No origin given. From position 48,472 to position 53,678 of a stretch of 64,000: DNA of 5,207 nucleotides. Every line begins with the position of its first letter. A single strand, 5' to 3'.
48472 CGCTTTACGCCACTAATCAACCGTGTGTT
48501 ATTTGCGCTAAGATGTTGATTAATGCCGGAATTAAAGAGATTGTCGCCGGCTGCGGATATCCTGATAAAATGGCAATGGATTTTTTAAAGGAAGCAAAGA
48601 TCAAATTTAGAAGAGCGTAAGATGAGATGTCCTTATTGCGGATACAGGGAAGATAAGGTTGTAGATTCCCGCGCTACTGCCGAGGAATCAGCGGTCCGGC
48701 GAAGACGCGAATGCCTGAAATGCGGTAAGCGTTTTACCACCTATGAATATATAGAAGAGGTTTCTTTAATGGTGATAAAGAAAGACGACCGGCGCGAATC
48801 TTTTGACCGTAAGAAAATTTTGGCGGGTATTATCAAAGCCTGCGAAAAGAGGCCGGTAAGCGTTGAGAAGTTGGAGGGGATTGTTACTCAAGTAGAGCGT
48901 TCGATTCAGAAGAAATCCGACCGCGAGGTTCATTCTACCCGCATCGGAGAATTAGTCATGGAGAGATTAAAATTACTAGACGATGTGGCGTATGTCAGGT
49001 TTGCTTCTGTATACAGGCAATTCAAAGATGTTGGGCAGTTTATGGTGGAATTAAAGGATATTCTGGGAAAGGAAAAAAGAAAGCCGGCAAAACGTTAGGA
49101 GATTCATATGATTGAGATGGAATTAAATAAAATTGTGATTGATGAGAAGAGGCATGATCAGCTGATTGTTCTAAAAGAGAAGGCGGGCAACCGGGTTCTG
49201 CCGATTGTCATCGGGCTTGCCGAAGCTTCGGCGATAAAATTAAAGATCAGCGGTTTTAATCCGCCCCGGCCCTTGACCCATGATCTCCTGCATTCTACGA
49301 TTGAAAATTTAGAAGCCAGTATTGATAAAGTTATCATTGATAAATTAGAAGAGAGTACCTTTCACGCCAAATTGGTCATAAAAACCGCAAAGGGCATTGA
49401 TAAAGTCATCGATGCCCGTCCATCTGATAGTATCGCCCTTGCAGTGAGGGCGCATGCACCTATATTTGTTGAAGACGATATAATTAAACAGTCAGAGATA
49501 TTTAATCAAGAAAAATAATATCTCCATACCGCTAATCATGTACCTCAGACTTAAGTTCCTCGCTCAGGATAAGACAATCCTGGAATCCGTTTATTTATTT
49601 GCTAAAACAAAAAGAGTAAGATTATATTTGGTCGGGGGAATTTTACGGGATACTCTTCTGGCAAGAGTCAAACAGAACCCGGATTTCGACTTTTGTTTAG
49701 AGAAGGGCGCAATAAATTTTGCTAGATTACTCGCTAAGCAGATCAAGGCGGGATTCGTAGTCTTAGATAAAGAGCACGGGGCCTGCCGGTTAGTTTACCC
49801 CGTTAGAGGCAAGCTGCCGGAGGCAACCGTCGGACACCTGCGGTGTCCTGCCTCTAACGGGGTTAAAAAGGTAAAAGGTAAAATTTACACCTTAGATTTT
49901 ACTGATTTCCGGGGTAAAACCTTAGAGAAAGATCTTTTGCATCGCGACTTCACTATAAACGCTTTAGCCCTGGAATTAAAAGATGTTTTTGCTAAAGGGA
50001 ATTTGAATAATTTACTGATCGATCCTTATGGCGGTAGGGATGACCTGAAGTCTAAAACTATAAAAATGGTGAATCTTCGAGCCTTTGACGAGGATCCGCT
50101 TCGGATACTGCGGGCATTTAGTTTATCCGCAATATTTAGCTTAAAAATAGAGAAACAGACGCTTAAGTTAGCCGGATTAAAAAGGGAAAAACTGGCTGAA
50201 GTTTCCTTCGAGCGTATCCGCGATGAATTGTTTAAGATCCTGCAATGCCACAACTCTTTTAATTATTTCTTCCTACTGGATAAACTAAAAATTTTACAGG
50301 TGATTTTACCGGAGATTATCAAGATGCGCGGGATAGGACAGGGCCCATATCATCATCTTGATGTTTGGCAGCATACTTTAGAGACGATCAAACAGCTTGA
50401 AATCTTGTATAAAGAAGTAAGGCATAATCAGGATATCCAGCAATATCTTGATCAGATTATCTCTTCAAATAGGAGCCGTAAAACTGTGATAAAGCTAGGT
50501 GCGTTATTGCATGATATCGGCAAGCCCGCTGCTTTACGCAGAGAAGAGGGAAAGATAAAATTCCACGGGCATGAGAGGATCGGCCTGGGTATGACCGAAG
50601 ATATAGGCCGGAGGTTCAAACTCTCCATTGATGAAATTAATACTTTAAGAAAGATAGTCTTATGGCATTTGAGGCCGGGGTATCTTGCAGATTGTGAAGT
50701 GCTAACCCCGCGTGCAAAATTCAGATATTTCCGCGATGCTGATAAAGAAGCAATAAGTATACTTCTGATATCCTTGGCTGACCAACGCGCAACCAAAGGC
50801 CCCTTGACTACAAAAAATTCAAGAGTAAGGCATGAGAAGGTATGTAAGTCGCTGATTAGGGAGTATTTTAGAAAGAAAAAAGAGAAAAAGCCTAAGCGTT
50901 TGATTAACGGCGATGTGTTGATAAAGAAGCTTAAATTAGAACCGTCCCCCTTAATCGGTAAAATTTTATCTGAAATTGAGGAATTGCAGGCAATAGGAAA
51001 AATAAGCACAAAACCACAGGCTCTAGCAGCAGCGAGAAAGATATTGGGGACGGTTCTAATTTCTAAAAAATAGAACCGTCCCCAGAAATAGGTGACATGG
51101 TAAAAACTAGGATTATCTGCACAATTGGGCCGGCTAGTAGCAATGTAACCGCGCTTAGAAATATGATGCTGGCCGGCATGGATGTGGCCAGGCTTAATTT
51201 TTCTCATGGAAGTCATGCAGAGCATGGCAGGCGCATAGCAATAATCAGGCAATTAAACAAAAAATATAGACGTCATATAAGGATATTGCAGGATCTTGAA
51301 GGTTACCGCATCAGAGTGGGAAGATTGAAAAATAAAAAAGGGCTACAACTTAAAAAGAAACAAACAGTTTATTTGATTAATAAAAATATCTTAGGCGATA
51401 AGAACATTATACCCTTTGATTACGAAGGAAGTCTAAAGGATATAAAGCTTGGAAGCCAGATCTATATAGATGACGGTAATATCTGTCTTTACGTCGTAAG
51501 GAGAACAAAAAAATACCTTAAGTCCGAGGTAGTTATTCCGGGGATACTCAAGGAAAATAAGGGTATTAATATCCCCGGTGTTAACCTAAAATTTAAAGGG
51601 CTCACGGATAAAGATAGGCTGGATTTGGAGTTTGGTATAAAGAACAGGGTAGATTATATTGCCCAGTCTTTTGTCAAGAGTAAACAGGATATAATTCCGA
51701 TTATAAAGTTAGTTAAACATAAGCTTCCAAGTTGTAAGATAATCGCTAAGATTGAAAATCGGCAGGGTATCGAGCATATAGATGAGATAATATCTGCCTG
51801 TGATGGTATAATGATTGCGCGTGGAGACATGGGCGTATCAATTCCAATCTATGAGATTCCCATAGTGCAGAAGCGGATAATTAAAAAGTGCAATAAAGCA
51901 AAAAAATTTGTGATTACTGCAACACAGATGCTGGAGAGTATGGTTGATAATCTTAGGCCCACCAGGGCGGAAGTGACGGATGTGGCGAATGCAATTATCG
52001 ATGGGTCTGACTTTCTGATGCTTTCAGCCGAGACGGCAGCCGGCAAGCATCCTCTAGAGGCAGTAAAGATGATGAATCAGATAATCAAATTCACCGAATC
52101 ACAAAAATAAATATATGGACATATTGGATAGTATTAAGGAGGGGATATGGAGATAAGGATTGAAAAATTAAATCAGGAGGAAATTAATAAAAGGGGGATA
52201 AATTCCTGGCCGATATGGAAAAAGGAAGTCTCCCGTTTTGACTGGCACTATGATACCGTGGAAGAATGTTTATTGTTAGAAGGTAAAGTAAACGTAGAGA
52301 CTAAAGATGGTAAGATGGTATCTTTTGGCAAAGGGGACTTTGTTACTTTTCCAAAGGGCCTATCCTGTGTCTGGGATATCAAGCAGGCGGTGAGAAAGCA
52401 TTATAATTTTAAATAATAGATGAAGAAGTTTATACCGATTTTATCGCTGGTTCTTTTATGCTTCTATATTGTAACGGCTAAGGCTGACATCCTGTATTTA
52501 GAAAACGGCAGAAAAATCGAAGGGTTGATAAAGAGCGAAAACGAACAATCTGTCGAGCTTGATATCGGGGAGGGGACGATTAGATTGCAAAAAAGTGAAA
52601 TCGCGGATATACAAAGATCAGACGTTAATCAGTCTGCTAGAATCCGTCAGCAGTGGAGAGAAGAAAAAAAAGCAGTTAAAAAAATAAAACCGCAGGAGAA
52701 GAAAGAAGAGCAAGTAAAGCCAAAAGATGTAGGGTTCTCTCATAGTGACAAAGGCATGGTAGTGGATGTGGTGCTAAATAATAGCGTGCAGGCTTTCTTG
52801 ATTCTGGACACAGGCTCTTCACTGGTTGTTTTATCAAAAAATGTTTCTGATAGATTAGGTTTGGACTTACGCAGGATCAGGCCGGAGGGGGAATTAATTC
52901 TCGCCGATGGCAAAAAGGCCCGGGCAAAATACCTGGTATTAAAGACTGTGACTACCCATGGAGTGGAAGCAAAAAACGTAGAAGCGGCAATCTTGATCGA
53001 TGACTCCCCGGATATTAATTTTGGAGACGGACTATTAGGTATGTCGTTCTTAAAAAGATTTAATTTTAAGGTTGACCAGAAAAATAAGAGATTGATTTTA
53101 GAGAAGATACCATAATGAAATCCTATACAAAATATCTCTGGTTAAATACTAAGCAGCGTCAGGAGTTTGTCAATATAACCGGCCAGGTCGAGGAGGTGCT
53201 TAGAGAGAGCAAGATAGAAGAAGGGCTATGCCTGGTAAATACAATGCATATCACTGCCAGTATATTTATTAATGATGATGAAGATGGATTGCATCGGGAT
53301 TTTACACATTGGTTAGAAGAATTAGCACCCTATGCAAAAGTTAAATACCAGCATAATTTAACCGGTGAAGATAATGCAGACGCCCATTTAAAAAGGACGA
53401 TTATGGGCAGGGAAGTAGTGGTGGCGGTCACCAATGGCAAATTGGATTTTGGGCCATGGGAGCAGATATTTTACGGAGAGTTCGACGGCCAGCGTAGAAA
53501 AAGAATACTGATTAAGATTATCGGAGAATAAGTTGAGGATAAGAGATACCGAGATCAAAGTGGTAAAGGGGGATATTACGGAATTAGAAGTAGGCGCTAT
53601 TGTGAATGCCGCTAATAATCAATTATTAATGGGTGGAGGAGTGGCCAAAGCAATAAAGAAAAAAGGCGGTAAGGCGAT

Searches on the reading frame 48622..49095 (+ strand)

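Call 16: search_protein_families(library=pfam, proteins=[window:48622-49095:+], max_evalue=0.0001)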
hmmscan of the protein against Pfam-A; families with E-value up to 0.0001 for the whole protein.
window:48622-49095:+ (158 aa): 2 families
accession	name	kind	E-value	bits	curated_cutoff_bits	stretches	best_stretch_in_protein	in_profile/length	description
PF03477.21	ATP-cone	-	6.6e-24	84.7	25.8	1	50-136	2-87/88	ATP cone domain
PF22811.2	Zn_ribbon_NrdR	-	1.2e-20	73.6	27.2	1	1-42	1-42/42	Transcriptional repressor NrdR-like, N-terminal domain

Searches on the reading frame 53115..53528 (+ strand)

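Call 16: search_protein_families(library=pfam, proteins=[window:53115-53528:+], max_evalue=0.0001)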
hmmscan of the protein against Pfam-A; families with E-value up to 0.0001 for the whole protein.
window:53115-53528:+ (138 aa): 1 family
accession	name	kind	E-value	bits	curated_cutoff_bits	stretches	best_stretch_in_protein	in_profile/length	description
PF01894.22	UPF0047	-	2.4e-38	131.3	27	1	20-135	1-117/117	Uncharacterised protein family UPF0047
